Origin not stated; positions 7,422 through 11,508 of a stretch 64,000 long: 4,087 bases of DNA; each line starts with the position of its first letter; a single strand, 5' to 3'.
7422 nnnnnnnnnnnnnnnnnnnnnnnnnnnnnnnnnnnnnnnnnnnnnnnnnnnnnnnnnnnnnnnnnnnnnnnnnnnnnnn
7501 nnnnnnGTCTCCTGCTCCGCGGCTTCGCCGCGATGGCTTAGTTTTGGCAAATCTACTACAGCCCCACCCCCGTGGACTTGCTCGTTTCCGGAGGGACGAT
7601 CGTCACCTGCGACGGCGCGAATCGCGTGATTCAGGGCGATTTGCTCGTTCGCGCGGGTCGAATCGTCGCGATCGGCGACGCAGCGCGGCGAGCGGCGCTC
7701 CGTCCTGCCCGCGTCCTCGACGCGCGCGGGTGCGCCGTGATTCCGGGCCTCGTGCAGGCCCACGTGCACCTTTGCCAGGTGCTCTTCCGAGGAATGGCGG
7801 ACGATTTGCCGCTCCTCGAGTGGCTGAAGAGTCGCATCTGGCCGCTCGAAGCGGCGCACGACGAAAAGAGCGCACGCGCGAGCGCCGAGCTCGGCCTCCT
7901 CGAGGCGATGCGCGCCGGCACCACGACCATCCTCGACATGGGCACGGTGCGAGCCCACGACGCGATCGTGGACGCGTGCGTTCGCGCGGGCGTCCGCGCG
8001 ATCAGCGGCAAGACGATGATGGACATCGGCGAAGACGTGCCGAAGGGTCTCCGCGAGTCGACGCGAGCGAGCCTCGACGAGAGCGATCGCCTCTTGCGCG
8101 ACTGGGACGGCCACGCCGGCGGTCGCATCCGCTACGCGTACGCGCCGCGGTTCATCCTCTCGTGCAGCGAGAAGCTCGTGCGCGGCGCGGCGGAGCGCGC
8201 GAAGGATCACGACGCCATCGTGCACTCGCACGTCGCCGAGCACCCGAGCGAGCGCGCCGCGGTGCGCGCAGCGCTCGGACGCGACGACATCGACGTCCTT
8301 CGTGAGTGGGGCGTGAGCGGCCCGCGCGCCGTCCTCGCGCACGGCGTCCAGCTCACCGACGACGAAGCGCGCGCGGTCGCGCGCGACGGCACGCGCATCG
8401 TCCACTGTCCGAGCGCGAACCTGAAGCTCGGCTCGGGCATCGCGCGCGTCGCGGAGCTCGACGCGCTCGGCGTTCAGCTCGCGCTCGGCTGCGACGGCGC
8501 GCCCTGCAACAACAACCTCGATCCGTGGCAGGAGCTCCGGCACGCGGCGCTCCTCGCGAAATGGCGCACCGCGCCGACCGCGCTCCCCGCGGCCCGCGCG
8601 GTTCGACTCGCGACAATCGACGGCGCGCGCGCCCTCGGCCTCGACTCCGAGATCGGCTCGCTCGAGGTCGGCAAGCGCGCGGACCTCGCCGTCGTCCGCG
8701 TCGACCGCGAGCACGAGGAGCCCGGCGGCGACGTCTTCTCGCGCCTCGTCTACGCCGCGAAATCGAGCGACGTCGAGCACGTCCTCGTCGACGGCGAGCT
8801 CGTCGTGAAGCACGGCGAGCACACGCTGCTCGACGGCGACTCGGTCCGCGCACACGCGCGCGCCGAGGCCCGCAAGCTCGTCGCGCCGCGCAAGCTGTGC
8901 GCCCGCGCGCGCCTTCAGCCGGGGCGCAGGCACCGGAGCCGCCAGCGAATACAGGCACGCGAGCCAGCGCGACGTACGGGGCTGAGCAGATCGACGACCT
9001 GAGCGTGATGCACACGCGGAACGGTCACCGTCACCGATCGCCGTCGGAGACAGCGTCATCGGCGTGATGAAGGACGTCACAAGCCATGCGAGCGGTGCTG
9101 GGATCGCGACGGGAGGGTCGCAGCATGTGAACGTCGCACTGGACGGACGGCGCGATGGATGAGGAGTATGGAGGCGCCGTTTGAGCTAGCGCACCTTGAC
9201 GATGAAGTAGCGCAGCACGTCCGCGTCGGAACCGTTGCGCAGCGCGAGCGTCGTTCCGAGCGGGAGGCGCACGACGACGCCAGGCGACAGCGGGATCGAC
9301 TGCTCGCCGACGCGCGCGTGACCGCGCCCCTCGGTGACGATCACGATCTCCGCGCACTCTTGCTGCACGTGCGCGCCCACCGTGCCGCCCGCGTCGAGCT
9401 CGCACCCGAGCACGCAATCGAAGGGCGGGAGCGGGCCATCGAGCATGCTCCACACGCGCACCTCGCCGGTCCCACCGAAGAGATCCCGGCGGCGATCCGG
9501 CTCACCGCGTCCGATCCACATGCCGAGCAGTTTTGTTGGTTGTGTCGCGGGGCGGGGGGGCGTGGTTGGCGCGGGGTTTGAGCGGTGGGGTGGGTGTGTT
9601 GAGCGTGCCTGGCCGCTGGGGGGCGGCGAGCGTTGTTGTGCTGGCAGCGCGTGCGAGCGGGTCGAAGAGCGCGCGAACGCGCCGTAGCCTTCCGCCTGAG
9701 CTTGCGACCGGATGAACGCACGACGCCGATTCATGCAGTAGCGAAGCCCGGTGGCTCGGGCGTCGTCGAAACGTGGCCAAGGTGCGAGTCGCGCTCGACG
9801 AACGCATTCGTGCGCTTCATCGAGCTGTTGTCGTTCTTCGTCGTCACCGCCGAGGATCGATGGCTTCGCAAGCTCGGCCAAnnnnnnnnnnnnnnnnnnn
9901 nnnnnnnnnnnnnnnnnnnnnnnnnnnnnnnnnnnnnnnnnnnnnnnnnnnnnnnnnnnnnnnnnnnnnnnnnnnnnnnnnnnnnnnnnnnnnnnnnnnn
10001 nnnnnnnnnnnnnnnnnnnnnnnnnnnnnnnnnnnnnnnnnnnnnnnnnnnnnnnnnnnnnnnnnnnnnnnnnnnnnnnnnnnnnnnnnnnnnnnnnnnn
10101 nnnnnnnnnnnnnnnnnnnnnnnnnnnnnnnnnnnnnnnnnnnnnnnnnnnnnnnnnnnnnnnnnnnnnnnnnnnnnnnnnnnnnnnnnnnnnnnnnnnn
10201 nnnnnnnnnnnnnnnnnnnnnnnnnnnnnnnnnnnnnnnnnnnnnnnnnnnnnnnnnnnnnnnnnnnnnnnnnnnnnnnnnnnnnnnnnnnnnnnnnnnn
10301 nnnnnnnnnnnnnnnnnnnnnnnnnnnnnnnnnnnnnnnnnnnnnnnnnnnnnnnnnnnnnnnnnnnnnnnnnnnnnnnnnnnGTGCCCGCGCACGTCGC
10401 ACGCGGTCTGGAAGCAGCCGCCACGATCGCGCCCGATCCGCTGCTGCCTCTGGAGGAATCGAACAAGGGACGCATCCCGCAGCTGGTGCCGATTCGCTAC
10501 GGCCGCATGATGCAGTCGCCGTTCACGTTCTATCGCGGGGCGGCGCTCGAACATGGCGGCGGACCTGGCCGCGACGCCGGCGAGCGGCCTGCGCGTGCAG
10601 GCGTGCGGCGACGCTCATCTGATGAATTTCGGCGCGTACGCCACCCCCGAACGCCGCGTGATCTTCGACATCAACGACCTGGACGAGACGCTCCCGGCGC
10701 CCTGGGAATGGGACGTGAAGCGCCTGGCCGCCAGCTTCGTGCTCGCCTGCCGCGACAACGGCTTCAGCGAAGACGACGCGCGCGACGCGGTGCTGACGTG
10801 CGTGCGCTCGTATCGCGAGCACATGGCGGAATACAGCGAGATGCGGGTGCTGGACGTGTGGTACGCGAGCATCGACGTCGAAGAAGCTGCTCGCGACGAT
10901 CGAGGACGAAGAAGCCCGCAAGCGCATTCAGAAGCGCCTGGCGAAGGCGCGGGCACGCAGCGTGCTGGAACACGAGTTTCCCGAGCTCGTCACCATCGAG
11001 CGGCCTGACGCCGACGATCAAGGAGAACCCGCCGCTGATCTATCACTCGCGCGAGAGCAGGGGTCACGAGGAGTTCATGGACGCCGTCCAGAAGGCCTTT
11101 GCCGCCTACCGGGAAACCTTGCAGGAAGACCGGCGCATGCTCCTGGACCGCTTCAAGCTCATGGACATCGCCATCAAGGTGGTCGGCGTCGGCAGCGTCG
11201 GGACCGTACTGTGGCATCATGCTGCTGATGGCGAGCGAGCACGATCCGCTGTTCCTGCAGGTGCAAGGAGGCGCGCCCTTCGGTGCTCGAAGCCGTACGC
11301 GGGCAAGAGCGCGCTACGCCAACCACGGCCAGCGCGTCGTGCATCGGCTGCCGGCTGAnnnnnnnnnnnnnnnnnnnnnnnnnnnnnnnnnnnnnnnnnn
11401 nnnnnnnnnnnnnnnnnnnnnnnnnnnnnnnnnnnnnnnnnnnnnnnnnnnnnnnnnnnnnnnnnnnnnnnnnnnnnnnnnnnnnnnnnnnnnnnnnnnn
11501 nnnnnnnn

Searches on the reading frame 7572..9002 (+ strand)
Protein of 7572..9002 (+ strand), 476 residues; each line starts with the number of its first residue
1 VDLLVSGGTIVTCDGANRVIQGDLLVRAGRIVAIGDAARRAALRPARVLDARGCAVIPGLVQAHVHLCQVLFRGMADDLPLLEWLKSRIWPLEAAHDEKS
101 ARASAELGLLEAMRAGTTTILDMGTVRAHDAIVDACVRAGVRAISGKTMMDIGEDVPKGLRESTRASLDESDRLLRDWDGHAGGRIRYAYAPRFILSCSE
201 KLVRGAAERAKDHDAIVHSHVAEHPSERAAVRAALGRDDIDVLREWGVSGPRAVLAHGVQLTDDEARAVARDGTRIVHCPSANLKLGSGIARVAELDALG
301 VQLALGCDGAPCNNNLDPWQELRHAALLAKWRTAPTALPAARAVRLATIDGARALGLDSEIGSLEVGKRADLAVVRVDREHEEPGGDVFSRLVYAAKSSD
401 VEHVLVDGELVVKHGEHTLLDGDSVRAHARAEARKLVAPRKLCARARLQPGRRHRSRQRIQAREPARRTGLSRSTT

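Call 5: search_protein_families(library=pfam, proteins=[window:7572-9002:+], max_evalue=0.01)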
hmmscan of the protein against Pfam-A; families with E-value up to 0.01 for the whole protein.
window:7572-9002:+ (476 aa): 2 families
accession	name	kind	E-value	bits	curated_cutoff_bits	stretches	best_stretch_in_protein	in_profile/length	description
PF01979.26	Amidohydro_1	-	1.4e-63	215.7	25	1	56-411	2-345/345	Amidohydrolase family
PF07969.17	Amidohydro_3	-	3.5e-22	80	29.7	2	198-412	259-472/472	Amidohydrolase family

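Call 62: search_protein_families(library=ncbifam, proteins=[window:7572-9002:+], max_evalue=0.001)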
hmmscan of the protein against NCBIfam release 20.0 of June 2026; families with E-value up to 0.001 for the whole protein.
window:7572-9002:+ (476 aa): 67 families (the best 25 are shown)
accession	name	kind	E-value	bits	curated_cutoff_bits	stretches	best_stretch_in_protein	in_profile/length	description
NF005557.0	PRK07228.1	equivalog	7.1e-158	525.9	522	1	2-438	2-439/445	5'-deoxyadenosine deaminase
NF004701.0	PRK06038.1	equivalog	1.7e-98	330.2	609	1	2-438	5-428/432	N-ethylammeline chlorohydrolase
NF006549.0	PRK09045.1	equivalog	1.4e-95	320.5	540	1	1-437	8-440/444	TRZ/ATZ family hydrolase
NF006252.0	PRK08393.1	equivalog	5.1e-86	289.3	617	1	1-425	1-412/424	N-ethylammeline chlorohydrolase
NF006055.0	PRK08203.1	equivalog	8.2e-82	275.1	532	1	6-438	10-452/455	8-oxoguanine deaminase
NF012037.0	PRK15493.1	equivalog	9.7e-72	242.1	779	1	8-430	8-427/435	bifunctional S-methyl-5'-thioadenosine deaminase/S-adenosylhomocysteine deaminase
TIGR02967.1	guan_deamin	equivalog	2.6e-71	240.7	375.4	1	23-378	8-363/401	guanine deaminase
NF005211.0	PRK06687.1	equivalog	1.2e-68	231.9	703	1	9-416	8-413/419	TRZ/ATZ family protein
NF006679.0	PRK09228.1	subfamily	1.1e-66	225.4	351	1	21-378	31-388/433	guanine deaminase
NF006056.0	PRK08204.1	subfamily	8.6e-59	199.5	391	1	3-438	5-442/449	hypothetical protein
NF009059.0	PRK12393.1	equivalog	5e-58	196.9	543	1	16-438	23-457/460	amidohydrolase family protein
NF004995.0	PRK06380.1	subfamily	1.6e-53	182.2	567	1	1-422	1-409/418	metal-dependent hydrolase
NF004801.0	PRK06151.1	subfamily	2.5e-40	138.8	416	1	6-438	7-464/491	chlorohydrolase family protein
NF005540.0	PRK07203.1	equivalog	9.3e-40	136.6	444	1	3-436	2-438/444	putative aminohydrolase SsnA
NF006681.0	PRK09229.1-2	equivalog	2.3e-39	135.4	362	1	23-422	23-435/451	formimidoylglutamate deiminase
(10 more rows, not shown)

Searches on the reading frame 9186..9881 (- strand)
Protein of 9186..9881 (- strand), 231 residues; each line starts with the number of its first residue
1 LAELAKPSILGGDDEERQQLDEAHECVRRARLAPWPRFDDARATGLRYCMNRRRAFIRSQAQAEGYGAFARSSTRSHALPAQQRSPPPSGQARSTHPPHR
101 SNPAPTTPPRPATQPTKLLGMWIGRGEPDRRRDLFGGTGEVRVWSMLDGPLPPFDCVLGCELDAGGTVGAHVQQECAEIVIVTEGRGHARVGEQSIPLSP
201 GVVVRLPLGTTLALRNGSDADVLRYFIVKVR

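Call 26: search_protein_families(library=pfam, proteins=[window:9186-9881:-], max_evalue=0.0001)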
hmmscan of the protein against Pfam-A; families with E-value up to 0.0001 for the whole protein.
window:9186-9881:- (231 aa): 1 family
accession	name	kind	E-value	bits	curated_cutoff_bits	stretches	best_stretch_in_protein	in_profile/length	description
PF07883.17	Cupin_2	-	9.4e-08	32.1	27.2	1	161-225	4-66/70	Cupin domain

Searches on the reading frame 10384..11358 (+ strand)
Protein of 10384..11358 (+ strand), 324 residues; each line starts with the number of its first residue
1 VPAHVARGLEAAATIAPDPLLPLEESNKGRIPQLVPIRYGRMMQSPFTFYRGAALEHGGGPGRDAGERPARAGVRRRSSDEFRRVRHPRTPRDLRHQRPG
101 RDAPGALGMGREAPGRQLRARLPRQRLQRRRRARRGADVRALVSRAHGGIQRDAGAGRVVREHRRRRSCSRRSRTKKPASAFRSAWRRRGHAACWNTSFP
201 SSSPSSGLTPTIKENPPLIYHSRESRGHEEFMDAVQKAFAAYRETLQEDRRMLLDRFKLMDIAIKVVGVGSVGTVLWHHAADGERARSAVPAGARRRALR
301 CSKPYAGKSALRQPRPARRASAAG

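Call 26: search_protein_families(library=pfam, proteins=[window:10384-11358:+], max_evalue=0.0001)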
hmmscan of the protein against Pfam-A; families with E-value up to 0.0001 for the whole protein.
window:10384-11358:+ (324 aa): 1 family
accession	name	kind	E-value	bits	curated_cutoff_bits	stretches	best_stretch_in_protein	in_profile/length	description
PF10009.15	DUF2252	-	1.4e-24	87.3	22.3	2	175-277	148-240/392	Uncharacterized protein conserved in bacteria (DUF2252)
